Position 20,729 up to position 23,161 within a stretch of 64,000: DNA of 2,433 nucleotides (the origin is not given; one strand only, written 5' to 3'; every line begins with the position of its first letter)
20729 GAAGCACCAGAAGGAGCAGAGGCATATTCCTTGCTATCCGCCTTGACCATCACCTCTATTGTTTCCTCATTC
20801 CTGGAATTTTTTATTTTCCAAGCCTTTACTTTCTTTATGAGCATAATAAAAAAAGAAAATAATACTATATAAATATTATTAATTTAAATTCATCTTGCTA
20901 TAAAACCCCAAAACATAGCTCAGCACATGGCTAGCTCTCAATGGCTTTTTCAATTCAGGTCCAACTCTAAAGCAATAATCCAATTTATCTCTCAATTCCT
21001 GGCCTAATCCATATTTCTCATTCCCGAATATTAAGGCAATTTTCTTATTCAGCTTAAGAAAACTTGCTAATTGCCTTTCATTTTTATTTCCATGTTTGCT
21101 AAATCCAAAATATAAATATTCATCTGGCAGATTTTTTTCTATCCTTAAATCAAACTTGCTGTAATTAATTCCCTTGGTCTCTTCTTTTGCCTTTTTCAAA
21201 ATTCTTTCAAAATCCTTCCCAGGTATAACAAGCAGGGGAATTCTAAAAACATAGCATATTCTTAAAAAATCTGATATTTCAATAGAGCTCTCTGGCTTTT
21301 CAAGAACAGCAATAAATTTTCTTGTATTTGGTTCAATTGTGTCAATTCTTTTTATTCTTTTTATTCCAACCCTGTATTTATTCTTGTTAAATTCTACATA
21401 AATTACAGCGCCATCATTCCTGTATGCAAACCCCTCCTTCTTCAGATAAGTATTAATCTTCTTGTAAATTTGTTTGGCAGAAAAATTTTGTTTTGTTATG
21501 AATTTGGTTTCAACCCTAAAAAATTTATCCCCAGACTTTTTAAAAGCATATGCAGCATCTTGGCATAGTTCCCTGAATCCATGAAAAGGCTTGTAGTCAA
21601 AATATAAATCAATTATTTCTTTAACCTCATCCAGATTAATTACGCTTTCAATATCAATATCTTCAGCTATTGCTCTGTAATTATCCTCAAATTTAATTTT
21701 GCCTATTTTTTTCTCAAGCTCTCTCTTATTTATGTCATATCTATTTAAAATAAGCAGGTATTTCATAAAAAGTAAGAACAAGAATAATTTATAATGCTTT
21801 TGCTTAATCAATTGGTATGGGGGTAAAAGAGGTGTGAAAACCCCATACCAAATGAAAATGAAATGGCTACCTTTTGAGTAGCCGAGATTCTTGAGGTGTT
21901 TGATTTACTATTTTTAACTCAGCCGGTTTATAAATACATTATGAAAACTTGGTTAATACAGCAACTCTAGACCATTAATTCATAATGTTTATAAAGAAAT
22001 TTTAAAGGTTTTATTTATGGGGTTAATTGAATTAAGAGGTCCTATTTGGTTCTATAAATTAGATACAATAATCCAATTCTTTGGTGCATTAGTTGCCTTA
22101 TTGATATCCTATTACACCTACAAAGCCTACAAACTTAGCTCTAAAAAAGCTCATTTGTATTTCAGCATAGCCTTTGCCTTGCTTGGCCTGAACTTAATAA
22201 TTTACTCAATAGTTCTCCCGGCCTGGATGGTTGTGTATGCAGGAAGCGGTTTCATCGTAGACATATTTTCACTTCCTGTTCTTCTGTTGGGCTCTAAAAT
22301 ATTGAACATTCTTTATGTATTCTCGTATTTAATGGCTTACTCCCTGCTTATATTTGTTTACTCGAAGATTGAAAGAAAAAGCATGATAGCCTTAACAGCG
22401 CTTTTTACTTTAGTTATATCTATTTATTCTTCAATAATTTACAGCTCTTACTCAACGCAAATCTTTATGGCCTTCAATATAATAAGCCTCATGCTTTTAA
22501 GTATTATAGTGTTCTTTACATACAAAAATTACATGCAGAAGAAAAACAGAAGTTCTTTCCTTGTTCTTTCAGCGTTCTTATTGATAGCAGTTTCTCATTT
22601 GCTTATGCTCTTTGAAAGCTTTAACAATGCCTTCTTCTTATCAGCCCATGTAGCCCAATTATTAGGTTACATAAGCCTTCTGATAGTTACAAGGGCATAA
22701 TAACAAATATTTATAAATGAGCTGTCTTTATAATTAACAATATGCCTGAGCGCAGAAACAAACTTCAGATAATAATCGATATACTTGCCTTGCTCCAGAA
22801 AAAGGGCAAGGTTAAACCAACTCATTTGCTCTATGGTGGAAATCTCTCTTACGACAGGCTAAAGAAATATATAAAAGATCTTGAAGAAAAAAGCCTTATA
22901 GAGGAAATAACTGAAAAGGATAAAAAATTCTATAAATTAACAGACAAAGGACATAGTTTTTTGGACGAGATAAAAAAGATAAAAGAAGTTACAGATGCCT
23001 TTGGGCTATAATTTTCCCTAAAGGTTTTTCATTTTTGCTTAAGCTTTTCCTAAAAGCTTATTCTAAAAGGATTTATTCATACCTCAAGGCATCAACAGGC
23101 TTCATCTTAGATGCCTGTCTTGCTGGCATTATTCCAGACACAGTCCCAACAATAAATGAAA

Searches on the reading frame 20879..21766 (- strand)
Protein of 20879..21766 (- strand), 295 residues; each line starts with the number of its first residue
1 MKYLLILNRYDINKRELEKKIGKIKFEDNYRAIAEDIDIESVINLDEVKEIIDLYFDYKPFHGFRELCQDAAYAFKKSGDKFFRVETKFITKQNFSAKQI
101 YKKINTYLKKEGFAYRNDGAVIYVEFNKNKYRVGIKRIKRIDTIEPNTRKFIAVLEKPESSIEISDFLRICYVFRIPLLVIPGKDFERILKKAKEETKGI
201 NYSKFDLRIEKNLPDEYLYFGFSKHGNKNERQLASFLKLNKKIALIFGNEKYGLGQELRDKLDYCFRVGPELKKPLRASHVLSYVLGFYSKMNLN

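Call 33: search_protein_families(library=pfam, proteins=[window:20879-21766:-], max_evalue=0.001)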
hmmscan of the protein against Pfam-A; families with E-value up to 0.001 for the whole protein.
window:20879-21766:- (295 aa): 1 family
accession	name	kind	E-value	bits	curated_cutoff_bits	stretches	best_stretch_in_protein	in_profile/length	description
PF00588.24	SpoU_methylase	-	2.5e-08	34.6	29.7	1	151-268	2-122/142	SpoU rRNA Methylase family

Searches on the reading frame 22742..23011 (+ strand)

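Call 56: search_protein_families(library=pfam, proteins=[window:22742-23011:+], max_evalue=0.001)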
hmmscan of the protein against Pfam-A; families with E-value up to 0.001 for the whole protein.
window:22742-23011:+ (89 aa): 4 families
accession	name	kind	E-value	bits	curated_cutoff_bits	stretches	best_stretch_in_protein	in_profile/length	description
PF14947.12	HTH_45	-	7.5e-21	74.4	25.5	1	4-84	1-76/77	Winged helix-turn-helix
PF14277.12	DUF4364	-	2.8e-06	27.7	26.9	1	33-78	29-74/162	Domain of unknown function (DUF4364)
PF04458.17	DUF505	-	0.00011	21.2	28.7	1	37-84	365-414/622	Protein of unknown function (DUF505)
PF03551.20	PadR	-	0.00049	20.5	27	0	42-75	36-74/75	Transcriptional regulator PadR-like family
